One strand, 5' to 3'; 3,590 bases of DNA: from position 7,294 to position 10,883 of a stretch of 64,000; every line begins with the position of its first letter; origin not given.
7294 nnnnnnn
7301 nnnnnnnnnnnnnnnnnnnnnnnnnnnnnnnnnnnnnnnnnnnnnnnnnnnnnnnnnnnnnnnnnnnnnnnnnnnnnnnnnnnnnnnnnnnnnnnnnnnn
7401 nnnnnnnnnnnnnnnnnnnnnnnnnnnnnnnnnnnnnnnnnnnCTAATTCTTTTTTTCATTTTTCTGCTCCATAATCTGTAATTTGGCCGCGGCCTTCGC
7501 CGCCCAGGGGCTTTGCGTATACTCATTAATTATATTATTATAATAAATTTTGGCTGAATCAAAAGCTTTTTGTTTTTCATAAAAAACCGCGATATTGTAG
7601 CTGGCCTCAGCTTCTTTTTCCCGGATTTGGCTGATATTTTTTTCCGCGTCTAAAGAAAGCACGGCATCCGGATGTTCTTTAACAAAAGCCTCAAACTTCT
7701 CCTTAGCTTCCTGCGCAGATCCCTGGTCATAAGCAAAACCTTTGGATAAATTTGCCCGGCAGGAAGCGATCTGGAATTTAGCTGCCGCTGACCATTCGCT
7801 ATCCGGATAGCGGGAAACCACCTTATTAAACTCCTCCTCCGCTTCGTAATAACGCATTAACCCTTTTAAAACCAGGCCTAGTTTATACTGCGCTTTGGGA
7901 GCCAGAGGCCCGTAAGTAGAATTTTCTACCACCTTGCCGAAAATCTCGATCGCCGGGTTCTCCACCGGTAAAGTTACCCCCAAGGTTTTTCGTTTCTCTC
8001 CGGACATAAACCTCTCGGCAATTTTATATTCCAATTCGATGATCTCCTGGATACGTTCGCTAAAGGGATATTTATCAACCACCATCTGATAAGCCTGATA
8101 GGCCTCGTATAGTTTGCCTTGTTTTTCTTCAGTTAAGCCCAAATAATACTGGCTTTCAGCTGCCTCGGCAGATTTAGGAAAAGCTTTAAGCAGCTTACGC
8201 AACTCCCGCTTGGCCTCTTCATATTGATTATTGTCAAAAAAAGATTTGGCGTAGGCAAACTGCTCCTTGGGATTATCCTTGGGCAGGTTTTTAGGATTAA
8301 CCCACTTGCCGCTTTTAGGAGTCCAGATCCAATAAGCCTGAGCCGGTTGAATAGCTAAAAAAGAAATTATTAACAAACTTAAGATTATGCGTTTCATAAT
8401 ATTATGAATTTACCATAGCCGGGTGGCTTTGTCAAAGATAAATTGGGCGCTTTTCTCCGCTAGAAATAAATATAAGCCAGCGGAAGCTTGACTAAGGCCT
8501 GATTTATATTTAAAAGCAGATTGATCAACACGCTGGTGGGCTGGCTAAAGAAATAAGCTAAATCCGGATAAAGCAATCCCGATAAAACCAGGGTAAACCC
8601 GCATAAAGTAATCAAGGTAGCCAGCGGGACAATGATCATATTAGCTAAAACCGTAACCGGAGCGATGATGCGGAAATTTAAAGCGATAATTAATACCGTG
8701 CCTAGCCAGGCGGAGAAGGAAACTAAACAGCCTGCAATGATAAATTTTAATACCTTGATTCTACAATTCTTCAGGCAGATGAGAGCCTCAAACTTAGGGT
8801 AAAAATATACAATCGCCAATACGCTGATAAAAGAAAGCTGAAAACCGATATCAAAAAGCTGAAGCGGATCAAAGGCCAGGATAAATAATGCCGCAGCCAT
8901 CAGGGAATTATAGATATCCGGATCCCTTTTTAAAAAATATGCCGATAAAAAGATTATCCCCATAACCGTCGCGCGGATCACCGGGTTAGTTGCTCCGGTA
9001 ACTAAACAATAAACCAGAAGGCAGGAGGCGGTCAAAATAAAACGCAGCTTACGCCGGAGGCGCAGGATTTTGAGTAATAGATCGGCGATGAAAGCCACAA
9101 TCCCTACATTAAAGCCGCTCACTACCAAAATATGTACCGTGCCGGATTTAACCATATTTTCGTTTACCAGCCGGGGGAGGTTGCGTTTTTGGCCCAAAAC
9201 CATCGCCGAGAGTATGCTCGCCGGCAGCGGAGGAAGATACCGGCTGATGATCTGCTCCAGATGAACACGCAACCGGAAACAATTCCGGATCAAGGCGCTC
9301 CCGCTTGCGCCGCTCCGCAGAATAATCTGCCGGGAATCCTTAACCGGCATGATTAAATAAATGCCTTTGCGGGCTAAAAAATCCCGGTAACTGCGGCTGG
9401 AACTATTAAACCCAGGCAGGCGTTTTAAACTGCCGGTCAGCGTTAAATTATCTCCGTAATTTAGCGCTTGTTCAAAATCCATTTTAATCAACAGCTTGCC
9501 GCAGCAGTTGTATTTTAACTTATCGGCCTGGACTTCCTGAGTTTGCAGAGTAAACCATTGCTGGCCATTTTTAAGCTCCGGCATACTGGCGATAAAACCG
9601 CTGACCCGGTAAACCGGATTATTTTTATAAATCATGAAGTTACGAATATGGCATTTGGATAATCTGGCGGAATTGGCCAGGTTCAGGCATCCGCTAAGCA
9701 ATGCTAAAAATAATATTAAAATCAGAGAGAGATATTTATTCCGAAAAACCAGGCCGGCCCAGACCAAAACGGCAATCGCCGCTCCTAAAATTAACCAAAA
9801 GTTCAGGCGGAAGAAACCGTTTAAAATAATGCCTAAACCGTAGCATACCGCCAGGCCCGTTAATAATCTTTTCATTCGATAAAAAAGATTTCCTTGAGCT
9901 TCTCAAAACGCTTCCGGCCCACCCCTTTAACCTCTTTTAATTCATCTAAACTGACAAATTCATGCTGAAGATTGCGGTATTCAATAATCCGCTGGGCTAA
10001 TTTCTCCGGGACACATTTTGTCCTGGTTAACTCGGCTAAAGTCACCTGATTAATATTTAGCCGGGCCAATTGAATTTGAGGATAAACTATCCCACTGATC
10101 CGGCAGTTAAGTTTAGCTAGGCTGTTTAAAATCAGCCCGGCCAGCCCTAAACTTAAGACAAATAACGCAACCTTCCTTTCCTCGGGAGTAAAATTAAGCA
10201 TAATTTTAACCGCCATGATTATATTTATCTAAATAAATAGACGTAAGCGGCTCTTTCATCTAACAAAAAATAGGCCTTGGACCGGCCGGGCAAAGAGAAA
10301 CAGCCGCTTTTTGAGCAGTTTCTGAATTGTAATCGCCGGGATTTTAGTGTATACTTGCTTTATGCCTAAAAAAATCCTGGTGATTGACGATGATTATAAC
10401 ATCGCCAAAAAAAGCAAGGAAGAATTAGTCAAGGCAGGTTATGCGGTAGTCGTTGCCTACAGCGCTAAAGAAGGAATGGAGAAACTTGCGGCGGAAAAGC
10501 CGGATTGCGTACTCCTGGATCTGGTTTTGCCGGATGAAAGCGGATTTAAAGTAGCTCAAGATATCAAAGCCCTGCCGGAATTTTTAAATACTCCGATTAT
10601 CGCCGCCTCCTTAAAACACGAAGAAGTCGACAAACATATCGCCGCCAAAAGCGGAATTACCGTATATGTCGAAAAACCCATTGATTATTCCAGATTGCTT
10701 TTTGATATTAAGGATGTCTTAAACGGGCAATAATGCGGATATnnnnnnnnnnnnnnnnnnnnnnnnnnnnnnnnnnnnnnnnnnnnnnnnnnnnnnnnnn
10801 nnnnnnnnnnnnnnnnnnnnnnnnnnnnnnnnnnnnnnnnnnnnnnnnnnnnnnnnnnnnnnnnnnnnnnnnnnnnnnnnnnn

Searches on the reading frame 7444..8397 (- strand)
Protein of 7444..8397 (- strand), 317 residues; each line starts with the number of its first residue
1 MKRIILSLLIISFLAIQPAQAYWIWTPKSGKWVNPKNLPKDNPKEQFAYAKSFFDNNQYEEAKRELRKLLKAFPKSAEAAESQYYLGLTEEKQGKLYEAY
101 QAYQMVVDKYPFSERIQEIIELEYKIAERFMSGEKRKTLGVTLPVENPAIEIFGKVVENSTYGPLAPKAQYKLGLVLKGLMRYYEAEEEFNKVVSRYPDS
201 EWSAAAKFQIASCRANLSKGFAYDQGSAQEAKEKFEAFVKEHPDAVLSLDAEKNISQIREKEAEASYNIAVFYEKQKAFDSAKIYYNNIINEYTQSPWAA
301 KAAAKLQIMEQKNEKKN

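Call 24: search_protein_families(library=pfam, proteins=[window:7444-8397:-], max_evalue=0.0001)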
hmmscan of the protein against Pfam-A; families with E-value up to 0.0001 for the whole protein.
window:7444-8397:- (317 aa): 10 families
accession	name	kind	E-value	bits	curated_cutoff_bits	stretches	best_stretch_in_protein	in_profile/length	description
PF13174.12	TPR_6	-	3.1e-24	84.3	26.3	0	81-113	1-33/33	Tetratricopeptide repeat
PF13432.12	TPR_16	-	2.3e-18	66.7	32.7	1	50-113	4-64/65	Tetratricopeptide repeat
PF13525.12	YfiO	-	7.3e-17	62.3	25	1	224-315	102-190/203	Outer membrane lipoprotein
PF13428.12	TPR_14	-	6.7e-16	57.7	23.5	1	43-80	1-38/44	Tetratricopeptide repeat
PF07719.23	TPR_2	-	1.1e-12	47.5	27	0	45-75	3-33/34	Tetratricopeptide repeat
PF00515.34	TPR_1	-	2.2e-10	40.3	27.8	0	80-111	1-32/34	Tetratricopeptide repeat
PF14559.12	TPR_19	-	6.8e-09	36.4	25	0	46-80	28-62/68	Tetratricopeptide repeat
PF13181.12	TPR_8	-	1.8e-07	31.2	25.7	0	168-199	2-33/34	Tetratricopeptide repeat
PF13424.12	TPR_12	-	2.7e-07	31.1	30.1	0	168-213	4-54/77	Tetratricopeptide repeat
PF13512.12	TPR_18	-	1.1e-05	26.1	21.9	0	36-85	3-52/145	Tetratricopeptide repeat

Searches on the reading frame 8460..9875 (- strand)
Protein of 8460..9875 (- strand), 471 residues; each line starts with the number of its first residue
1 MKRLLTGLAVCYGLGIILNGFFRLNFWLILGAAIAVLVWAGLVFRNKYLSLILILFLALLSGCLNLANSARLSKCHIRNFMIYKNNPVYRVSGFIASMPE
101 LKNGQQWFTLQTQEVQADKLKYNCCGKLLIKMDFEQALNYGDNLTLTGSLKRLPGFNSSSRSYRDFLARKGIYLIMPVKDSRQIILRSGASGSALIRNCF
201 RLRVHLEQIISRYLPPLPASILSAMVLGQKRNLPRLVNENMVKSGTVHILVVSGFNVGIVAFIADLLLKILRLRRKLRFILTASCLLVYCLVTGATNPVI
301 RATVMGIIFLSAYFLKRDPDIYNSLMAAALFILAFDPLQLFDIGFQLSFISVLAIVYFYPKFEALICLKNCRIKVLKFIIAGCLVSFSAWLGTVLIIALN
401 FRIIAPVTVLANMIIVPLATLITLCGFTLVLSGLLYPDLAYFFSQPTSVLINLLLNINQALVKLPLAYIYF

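Call 24: search_protein_families(library=pfam, proteins=[window:8460-9875:-], max_evalue=0.0001)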
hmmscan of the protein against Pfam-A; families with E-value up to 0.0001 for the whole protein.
window:8460-9875:- (471 aa): 2 families
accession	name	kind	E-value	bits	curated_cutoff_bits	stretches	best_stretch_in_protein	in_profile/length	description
PF03772.21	Competence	-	6.1e-53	180.4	23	1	225-470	1-244/270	Competence protein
PF13567.11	DUF4131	-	7.2e-21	75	31.6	1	26-183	5-164/165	Domain of unknown function (DUF4131)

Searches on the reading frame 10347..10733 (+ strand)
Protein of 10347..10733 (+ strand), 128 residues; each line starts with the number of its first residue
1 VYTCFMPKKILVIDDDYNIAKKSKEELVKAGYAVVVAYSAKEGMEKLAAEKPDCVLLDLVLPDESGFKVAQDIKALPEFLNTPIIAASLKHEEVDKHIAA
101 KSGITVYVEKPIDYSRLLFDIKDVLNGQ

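Call 97: search_protein_families(library=pfam, proteins=[window:10347-10733:+], max_evalue=0.00001)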
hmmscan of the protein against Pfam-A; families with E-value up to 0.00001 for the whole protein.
window:10347-10733:+ (128 aa): 1 family
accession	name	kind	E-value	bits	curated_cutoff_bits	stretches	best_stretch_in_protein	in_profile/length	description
PF00072.30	Response_reg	-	3.5e-21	75.9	30.2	1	10-118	1-107/111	Response regulator receiver domain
